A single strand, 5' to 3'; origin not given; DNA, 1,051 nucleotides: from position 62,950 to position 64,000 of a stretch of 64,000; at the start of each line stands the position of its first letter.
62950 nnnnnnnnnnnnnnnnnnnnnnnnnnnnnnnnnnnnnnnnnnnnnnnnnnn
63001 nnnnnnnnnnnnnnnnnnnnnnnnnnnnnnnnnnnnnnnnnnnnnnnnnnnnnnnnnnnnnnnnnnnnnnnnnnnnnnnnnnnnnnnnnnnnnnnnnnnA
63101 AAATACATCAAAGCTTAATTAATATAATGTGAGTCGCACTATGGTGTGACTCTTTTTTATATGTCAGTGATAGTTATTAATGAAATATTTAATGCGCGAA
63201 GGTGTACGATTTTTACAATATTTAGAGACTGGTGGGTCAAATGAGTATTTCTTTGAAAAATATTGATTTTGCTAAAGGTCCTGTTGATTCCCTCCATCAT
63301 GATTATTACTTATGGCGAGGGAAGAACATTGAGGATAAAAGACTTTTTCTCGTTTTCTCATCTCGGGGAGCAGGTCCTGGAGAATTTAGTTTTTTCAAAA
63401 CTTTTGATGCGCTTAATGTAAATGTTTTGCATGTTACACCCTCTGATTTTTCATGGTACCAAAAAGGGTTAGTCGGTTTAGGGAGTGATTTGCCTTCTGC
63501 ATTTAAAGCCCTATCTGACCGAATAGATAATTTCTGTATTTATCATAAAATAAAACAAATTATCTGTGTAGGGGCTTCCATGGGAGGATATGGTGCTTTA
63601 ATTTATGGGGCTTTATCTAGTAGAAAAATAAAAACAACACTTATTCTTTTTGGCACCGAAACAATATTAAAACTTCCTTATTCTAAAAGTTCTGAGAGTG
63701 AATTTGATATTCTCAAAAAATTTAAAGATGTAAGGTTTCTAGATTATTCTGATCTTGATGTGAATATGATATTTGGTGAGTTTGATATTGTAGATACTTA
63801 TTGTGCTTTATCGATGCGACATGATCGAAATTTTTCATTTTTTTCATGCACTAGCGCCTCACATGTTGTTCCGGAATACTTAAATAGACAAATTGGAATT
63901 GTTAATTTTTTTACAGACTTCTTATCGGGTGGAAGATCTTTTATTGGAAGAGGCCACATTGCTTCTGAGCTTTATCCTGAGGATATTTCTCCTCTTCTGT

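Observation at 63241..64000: Second region 2 ORF: alpha/beta-hydrolase-like protein of unknown role in capsule synthesis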

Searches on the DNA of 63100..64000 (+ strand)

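Call 6: search_dna_similar(query=window:63100-64000:+, collection=ecoli_genomes, mode=near, max_rows=20)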
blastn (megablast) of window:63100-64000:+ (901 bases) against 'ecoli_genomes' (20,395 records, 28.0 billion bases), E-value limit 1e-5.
Records with a match: 21; places in all: 21; records where one place covers at least 80% of the query: 21.
Genomes with a match: 21 of 5426; with a place that covers at least 80% of the query: 21. Places per genome that has any: lowest 1, median 1, highest 1. On chromosomes: 21 places; on plasmids: 0.
Best place of each record, by identity: >=99% 21.
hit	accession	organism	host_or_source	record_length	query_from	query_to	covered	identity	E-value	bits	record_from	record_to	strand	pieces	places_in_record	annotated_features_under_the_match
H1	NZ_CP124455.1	Escherichia coli strain AVS0193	environmental: river near WWTP effluent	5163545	1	901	100%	100.0%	0e+0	1664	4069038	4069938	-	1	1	hypothetical protein (x2)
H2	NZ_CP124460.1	Escherichia coli strain AVS0947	environmental: river/lake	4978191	1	901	100%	100.0%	0e+0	1664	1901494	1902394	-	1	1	hypothetical protein (x2)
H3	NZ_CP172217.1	Escherichia coli strain GF4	chicken meat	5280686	1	901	100%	100.0%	0e+0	1664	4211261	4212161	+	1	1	hypothetical protein (x2)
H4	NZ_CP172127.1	Escherichia coli strain GF43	chicken meat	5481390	1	901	100%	100.0%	0e+0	1664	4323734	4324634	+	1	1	hypothetical protein (x2)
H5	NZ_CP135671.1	Escherichia coli strain TUM9803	missing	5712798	1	901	100%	100.0%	0e+0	1664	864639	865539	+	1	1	hypothetical protein (x2)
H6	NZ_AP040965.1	Escherichia coli strain g1-11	Homo sapiens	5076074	1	901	100%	100.0%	0e+0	1664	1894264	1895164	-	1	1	hypothetical protein (x2)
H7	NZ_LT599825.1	Escherichia coli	-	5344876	1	901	100%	100.0%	0e+0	1664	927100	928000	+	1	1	hypothetical protein (x2)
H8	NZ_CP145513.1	Escherichia coli strain L1PEag1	cape gooseberry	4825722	1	901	100%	99.9%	0e+0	1659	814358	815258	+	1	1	hypothetical protein (x2)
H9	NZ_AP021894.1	Escherichia coli strain 2018-10-1CC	Homo sapiens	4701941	1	901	100%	99.4%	0e+0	1637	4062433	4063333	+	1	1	hypothetical protein (x2)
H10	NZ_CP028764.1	Escherichia coli strain A10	wood-wren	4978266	1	901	100%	99.4%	0e+0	1637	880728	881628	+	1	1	hypothetical protein (x2)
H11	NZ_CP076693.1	Escherichia coli strain S103EC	Homo sapiens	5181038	1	901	100%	99.4%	0e+0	1637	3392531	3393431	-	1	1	hypothetical protein (x2)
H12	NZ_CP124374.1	Escherichia coli strain AVS0578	environmental: river/lake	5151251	1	901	100%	99.4%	0e+0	1637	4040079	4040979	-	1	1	hypothetical protein (x2)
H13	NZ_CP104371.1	Escherichia coli strain 2021CK-01784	Homo sapiens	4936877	1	901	100%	99.4%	0e+0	1637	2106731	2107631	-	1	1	hypothetical protein (x2)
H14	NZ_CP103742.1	Escherichia coli O25b:H4-ST131 strain 2822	Homo sapiens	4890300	1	901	100%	99.4%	0e+0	1637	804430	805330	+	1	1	hypothetical protein (x2)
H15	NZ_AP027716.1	Escherichia coli strain TBU0218_10-1CC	Homo sapiens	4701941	1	901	100%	99.4%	0e+0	1637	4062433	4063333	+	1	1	hypothetical protein (x2)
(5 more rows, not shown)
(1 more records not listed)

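Call 8: get_annotated_region(hit=H7, flank=14000)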
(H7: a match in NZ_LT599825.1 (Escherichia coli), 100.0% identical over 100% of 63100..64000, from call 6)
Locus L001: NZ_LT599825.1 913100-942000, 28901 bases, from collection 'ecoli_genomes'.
description: Escherichia coli isolate E. coli NRZ14408 chromosome NRZ14408_C
organism: Escherichia coli (NCBI taxid 562)
replicon: chromosome; assembly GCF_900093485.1
host: -; source: -; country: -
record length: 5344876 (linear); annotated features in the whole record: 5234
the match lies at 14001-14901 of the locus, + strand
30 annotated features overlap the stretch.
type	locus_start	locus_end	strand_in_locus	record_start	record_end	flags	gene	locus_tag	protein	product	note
CDS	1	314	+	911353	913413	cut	gspD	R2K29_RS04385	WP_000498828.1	type II secretion system secretin GspD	-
CDS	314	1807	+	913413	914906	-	gspE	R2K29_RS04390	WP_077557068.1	type II secretion system ATPase GspE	-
CDS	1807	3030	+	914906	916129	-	gspF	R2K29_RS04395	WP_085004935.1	type II secretion system inner membrane protein GspF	-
CDS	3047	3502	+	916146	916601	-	gspG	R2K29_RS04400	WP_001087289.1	type II secretion system major pseudopilin GspG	-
CDS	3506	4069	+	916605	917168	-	gspH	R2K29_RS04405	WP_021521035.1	type II secretion system minor pseudopilin GspH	-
CDS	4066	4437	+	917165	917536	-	gspI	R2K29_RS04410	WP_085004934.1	type II secretion system minor pseudopilin GspI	-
CDS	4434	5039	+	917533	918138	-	gspJ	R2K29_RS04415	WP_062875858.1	type II secretion system minor pseudopilin GspJ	-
CDS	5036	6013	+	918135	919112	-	gspK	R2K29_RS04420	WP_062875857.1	type II secretion system minor pseudopilin GspK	-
CDS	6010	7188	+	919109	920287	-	gspL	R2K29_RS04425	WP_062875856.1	type II secretion system protein GspL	-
CDS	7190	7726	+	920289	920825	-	yghD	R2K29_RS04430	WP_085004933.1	GspM family type II secretion system protein YghD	-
CDS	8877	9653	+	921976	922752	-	-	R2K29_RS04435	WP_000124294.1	ABC transporter permease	-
CDS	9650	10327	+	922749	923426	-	-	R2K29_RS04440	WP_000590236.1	ABC transporter ATP-binding protein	-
CDS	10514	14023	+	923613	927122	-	-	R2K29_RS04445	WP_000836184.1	hypothetical protein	-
CDS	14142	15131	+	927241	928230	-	-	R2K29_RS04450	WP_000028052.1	hypothetical protein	-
CDS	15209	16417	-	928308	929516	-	-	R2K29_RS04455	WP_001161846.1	capsule biosynthesis protein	-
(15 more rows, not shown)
